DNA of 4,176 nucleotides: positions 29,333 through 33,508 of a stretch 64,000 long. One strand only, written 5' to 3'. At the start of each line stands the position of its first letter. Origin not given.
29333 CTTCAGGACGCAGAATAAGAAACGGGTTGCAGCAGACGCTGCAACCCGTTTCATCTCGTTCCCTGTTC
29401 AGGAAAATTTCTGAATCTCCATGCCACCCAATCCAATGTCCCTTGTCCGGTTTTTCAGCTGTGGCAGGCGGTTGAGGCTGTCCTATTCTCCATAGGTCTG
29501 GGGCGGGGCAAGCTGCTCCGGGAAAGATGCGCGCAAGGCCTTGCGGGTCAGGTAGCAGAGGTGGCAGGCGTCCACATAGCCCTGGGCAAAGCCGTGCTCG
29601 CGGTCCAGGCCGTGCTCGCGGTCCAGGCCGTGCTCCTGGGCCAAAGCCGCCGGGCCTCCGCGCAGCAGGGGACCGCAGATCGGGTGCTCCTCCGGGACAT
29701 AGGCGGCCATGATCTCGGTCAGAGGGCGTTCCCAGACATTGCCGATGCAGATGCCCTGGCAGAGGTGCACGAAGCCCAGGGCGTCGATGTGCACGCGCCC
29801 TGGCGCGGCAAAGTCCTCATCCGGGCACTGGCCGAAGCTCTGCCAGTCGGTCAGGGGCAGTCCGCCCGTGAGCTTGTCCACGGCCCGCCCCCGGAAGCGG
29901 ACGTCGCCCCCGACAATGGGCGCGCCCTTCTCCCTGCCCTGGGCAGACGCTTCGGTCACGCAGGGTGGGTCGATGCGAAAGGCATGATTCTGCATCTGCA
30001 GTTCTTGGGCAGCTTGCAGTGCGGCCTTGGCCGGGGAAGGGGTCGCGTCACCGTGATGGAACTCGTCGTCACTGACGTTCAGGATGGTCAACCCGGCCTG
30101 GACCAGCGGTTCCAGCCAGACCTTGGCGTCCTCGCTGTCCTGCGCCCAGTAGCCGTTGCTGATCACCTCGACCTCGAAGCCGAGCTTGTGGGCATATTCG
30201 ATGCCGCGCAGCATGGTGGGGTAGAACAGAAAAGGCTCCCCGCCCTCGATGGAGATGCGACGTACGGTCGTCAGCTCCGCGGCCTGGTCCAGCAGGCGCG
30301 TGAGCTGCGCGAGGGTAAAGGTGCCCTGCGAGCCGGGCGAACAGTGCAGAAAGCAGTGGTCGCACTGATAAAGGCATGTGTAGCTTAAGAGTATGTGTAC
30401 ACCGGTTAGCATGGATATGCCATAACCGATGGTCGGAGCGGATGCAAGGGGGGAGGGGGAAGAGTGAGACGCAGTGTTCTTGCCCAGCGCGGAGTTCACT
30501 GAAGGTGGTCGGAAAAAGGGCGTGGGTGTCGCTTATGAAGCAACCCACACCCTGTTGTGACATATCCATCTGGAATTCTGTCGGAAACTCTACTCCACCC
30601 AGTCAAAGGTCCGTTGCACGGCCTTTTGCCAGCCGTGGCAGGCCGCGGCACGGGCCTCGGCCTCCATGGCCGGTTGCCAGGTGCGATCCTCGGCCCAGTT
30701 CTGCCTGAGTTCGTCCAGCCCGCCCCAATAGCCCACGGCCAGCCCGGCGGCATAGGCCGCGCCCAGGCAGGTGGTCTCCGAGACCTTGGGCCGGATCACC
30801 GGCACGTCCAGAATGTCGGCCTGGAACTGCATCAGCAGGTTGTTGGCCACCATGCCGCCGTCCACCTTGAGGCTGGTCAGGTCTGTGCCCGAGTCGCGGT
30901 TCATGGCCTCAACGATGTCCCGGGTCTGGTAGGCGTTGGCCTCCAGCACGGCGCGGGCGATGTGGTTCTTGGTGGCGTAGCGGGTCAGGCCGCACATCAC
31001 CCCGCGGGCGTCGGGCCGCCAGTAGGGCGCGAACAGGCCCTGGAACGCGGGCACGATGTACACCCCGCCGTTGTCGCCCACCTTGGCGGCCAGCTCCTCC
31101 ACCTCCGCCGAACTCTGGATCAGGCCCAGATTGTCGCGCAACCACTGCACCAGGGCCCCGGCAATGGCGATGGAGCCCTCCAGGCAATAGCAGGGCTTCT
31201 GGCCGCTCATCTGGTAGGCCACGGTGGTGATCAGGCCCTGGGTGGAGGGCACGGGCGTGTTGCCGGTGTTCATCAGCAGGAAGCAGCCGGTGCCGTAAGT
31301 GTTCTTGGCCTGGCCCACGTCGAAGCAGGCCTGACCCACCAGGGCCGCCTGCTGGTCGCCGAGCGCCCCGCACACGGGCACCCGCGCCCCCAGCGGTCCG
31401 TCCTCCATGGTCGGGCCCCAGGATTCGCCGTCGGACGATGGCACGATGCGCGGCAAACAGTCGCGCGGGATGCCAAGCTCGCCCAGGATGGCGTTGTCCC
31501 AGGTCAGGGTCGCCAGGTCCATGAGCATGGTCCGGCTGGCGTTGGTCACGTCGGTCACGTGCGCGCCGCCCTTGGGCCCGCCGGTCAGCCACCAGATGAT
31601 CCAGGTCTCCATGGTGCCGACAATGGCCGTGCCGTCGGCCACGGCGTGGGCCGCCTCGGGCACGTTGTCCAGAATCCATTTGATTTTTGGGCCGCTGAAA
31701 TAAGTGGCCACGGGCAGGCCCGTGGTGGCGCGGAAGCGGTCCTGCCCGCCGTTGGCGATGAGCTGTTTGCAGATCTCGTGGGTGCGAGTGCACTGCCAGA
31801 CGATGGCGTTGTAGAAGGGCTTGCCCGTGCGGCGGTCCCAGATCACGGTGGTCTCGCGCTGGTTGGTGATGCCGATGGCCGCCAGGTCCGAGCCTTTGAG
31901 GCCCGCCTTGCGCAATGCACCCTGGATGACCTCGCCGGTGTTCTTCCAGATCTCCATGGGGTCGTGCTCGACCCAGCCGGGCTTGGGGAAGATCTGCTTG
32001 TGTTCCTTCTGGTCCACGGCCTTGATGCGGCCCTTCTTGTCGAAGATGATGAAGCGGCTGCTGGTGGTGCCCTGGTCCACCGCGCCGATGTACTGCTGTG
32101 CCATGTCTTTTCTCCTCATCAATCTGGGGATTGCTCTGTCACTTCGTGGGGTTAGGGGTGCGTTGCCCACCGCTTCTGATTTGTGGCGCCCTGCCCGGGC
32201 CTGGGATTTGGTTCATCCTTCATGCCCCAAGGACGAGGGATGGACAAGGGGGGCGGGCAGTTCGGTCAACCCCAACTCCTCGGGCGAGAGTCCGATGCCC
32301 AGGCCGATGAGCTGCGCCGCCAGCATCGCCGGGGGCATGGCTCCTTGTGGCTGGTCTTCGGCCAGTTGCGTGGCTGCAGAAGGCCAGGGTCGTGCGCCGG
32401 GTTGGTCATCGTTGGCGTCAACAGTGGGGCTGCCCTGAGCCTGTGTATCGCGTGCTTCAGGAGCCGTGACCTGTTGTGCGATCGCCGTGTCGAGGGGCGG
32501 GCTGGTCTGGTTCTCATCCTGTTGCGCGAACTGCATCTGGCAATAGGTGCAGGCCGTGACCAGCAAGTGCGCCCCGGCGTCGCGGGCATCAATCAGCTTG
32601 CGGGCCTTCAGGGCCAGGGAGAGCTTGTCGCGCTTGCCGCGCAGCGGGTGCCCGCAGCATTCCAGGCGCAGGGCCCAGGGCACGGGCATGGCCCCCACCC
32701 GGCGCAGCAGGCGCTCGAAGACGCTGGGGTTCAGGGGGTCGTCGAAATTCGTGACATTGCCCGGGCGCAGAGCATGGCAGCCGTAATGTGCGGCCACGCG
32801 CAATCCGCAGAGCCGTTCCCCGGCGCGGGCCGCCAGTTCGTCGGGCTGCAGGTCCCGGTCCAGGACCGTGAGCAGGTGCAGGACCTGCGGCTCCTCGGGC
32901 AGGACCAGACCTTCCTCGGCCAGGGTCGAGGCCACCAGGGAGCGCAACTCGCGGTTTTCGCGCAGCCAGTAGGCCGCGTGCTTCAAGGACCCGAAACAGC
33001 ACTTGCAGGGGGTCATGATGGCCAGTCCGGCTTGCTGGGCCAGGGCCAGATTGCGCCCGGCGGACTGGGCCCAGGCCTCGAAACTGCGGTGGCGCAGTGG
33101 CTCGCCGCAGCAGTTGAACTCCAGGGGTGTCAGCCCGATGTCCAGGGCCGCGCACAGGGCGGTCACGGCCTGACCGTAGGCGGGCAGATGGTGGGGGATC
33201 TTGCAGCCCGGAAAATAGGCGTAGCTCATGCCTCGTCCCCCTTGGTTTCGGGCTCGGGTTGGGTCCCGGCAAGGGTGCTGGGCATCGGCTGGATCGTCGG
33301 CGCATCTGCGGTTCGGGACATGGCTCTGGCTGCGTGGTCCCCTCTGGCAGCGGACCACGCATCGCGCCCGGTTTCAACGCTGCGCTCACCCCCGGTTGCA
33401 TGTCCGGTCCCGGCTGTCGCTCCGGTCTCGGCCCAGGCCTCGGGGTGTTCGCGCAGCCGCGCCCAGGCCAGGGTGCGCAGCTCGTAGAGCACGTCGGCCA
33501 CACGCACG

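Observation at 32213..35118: GlpC replaced by a membrane-anchored HdrDE-like pair in the glpA-glpB-X-Y-glpK operon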

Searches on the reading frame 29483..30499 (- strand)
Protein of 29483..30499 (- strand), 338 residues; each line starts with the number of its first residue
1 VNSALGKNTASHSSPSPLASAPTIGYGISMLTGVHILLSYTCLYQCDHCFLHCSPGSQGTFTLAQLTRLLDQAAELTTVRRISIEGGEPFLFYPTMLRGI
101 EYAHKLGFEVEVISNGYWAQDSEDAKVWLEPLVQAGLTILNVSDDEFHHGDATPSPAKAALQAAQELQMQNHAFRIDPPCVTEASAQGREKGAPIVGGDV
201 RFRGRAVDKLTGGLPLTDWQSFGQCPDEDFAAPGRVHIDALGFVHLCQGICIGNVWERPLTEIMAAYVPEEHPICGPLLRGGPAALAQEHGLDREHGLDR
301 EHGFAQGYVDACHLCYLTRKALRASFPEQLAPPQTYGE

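Call 4: search_protein_families(library=pfam, proteins=[window:29483-30499:-], max_evalue=0.01)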
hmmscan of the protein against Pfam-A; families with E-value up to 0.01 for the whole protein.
window:29483-30499:- (338 aa): 2 families
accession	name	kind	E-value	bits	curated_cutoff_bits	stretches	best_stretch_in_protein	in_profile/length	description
PF04055.27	Radical_SAM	-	6.4e-08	33.4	29.5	1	38-145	3-110/166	Radical SAM superfamily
PF13353.11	Fer4_12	-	0.0012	19.6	22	1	38-123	11-98/137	4Fe-4S single cluster domain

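Call 5: search_protein_families(library=ncbifam, proteins=[window:29483-30499:-], max_evalue=0.01)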
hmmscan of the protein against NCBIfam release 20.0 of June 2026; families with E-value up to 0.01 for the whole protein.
window:29483-30499:- (338 aa): 20 families
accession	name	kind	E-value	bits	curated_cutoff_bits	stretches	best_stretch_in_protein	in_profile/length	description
TIGR04078.1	rSAM_yydG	equivalog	2.2e-20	73.4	300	1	34-149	3-118/309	YydG family radical SAM peptide epimerase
NF038283.1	viperin_w_prok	equivalog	6.3e-12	45.2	180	1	40-122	10-98/281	viperin family antiviral radical SAM protein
TIGR04317.1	W_rSAM_matur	equivalog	1.4e-08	34.3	380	1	34-147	6-113/349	tungsten cofactor oxidoreductase radical SAM maturase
TIGR02668.1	moaA_archaeal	equivalog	7.3e-06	25.2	325.25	1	31-146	9-118/303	GTP 3',8-cyclase MoaA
NF050035.1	rSAM_WgK_link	exception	9.6e-06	24.8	650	1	34-171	11-147/367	radical SAM/SPASM peptide maturase WgkB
NF049973.1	radical_Rv1681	equivalog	1.1e-05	24.5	380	1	39-92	79-132/326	Rv1681 family radical SAM protein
TIGR04347.1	pseudo_SAM_Halo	equivalog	1.9e-05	24.1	525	1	41-164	47-171/390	TIGR04347 family pseudo-SAM/SPASM protein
TIGR03962.1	mycofact_rSAM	equivalog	3.2e-05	23.3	265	1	37-127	17-105/339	mycofactocin radical SAM maturase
NF012164.0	AlbA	equivalog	4.5e-05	22.1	850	1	36-118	117-197/442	subtilosin maturase AlbA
NF045574.1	sacti_mat_StsB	exception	7.4e-05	21.8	625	1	28-130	92-192/466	StsB family radical SAM/SPASM domain sactipeptide maturase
TIGR04054.1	rSAM_NirJ1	equivalog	0.0001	21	650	1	38-121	42-124/387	putative heme d1 biosynthesis radical SAM protein NirJ1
TIGR04055.1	rSAM_NirJ2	equivalog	0.00013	21.7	500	1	41-164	9-130/326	putative heme d1 biosynthesis radical SAM protein NirJ2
TIGR02666.1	moaA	equivalog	0.00017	20.7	284.05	1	39-148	17-126/336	GTP 3',8-cyclase MoaA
TIGR04478.1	rSAM_YfkAB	equivalog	0.0003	20.1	250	1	25-114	18-110/363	radical SAM/CxCxxxxC motif protein YfkAB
NF045646.2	rSAM_Se_TrsS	equivalog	0.00038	19.1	490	1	40-140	94-191/441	radical SAM (seleno)protein TrsS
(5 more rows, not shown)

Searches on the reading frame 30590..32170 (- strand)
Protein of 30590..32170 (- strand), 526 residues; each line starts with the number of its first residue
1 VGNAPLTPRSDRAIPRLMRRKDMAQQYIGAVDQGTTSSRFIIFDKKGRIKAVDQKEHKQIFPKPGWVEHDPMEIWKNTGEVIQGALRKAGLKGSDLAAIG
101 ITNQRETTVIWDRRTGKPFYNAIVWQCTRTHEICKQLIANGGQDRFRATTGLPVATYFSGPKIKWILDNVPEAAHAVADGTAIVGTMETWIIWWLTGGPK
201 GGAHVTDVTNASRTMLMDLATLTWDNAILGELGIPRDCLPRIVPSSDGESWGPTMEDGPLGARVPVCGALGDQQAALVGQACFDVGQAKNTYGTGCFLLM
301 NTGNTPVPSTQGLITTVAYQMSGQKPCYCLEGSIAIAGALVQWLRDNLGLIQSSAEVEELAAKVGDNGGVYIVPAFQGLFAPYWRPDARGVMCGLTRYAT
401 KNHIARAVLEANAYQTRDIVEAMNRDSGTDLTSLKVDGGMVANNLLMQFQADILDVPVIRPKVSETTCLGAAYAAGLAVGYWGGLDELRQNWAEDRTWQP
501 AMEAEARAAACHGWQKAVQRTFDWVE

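Call 4: search_protein_families(library=pfam, proteins=[window:30590-32170:-], max_evalue=0.01)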
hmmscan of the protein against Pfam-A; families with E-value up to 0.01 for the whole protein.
window:30590-32170:- (526 aa): 3 families
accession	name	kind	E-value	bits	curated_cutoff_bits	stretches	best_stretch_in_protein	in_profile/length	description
PF00370.27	FGGY_N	-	8.5e-77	258.5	28.8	1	27-279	1-245/245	FGGY family of carbohydrate kinases, N-terminal domain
PF02782.22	FGGY_C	-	2.1e-51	175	27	1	289-478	2-197/198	FGGY family of carbohydrate kinases, C-terminal domain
PF01869.26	BcrAD_BadFG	-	0.0048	16.9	31.5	0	31-100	3-66/271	BadF/BadG/BcrA/BcrD ATPase family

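Call 5: search_protein_families(library=ncbifam, proteins=[window:30590-32170:-], max_evalue=0.01)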
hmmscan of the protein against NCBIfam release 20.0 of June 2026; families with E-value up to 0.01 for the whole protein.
window:30590-32170:- (526 aa): 12 families
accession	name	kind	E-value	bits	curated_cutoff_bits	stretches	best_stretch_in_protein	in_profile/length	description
NF000756.0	PRK00047.1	subfamily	1.7e-230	765.6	498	1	23-525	2-498/502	glycerol kinase GlpK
TIGR01311.1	glycerol_kin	equivalog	9.1e-223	740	590.35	1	26-524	1-496/496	glycerol kinase GlpK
TIGR01312.1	XylB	equivalog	4.3e-64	216.8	380.25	1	31-506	3-467/481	xylulokinase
NF008187.0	PRK10939.1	equivalog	3.8e-35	121.5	528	1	25-521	3-503/521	autoinducer-2 kinase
TIGR01314.1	gntK_FGGY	equivalog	1.2e-34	119.7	648.55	1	27-503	1-474/505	gluconokinase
TIGR02628.1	fuculo_kin_coli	equivalog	2.5e-31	109.2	470.9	1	31-492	6-455/465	L-fuculokinase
NF011601.0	PRK15027.1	equivalog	8.7e-30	103.5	912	1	27-501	2-458/484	xylulokinase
TIGR01315.1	5C_CHO_kinase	subfamily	6.7e-27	94.4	408.7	2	340-493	354-506/541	FGGY family pentulose kinase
NF007925.0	PRK10640.1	equivalog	3.2e-16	58.8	639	1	23-491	1-453/489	rhamnulokinase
NF003154.0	PRK04123.1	equivalog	5.6e-16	58.4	428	1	381-503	394-518/554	ribulokinase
TIGR01234.1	L-ribulokinase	equivalog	2.1e-14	53.2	583.25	1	364-507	371-515/536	ribulokinase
TIGR02627.1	rhamnulo_kin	equivalog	4e-14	52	527.95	1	30-480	2-436/454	rhamnulokinase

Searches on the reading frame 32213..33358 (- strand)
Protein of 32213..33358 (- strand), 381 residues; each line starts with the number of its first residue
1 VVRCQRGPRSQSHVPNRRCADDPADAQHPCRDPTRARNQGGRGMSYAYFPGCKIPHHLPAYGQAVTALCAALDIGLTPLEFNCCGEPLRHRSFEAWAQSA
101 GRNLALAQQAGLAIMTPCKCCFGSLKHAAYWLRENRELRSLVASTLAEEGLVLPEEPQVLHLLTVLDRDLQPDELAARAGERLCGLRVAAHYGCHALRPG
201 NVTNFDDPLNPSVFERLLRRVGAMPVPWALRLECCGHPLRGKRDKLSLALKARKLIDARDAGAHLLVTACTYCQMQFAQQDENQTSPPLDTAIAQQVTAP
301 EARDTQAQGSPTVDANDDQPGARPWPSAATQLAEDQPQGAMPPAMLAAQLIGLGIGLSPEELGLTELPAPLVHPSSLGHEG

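Call 4: search_protein_families(library=pfam, proteins=[window:32213-33358:-], max_evalue=0.01)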
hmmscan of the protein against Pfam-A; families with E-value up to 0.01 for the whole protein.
window:32213-33358:- (381 aa): 1 family
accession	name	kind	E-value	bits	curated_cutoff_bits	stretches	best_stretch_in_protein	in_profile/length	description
PF02754.22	CCG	-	3.3e-21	75.6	20.6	2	188-277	1-84/85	Cysteine-rich domain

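Call 5: search_protein_families(library=ncbifam, proteins=[window:32213-33358:-], max_evalue=0.01)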
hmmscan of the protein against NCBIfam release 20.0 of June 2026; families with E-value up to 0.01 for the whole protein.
window:32213-33358:- (381 aa): 8 families
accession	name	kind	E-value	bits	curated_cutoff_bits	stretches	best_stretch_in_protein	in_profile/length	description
TIGR03288.1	CoB_CoM_SS_B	equivalog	1.5e-48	165.5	345.15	1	46-279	2-239/290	CoB--CoM heterodisulfide reductase subunit B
NF042965.1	MFR_anch_SdhE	equivalog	9.3e-34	117.3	500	1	45-282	2-238/282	8-methylmenaquinol:fumarate reductase membrane anchor subunit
NF041780.1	hetero_SS_HdrB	equivalog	8.9e-16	58.1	450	1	99-281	63-255/304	ferredoxin:CoB-CoM heterodisulfide reductase subunit HdrB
NF045670.1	quin_L_LdhH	equivalog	7.8e-13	47.6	800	1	23-278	444-686/706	L-lactate dehydrogenase (quinone) large subunit LdhH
NF008369.0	PRK11168.1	equivalog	2.2e-08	33.4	278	1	44-290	167-393/401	anaerobic glycerol-3-phosphate dehydrogenase subunit C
NF004898.0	PRK06259.1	equivalog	1.7e-06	27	385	1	42-280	260-466/488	fumarate reductase (CoM/CoB) subunit TfrB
NF045663.1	diclust_near_Sec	equivalog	5.5e-06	24.8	530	0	39-127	415-505/759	pyridine nucleotide-disulfide oxidoreductase/dicluster-binding protein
TIGR03379.1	glycerol3P_GlpC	equivalog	6.9e-05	21.8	279.9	1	46-99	164-218/397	anaerobic glycerol-3-phosphate dehydrogenase subunit GlpC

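Call 66: search_solved_structures(query=window:32213-33229:-, max_evalue=0.01, show_alignments=1)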
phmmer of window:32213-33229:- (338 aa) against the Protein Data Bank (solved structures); distinct sequences matched with E-value up to 0.01: 5.
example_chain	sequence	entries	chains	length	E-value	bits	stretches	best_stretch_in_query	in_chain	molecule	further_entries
8rvv_B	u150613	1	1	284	4.9e-38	134.9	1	1-235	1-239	H(2):CoB-CoM heterodisulfide,ferredoxin reductase subunit B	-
8rvu_b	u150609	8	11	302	6.2e-38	134.5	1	1-235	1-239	H(2):CoB-CoM heterodisulfide,ferredoxin reductase subunit B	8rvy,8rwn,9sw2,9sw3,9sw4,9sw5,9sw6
5odc_B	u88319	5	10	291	2.6e-35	125.9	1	1-236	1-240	Heterodisulfide reductase, subunit B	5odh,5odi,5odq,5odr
9sfi_C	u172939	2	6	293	1.2e-32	117.1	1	1-236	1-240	H(2)/formate:CoB-CoM heterodisulfide,ferredoxin reductase subunit B2 | Heterodisulfide reductase subunit B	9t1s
7bkb_B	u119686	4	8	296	2.4e-32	116.2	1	2-236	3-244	CoB--CoM heterodisulfide reductase subunit B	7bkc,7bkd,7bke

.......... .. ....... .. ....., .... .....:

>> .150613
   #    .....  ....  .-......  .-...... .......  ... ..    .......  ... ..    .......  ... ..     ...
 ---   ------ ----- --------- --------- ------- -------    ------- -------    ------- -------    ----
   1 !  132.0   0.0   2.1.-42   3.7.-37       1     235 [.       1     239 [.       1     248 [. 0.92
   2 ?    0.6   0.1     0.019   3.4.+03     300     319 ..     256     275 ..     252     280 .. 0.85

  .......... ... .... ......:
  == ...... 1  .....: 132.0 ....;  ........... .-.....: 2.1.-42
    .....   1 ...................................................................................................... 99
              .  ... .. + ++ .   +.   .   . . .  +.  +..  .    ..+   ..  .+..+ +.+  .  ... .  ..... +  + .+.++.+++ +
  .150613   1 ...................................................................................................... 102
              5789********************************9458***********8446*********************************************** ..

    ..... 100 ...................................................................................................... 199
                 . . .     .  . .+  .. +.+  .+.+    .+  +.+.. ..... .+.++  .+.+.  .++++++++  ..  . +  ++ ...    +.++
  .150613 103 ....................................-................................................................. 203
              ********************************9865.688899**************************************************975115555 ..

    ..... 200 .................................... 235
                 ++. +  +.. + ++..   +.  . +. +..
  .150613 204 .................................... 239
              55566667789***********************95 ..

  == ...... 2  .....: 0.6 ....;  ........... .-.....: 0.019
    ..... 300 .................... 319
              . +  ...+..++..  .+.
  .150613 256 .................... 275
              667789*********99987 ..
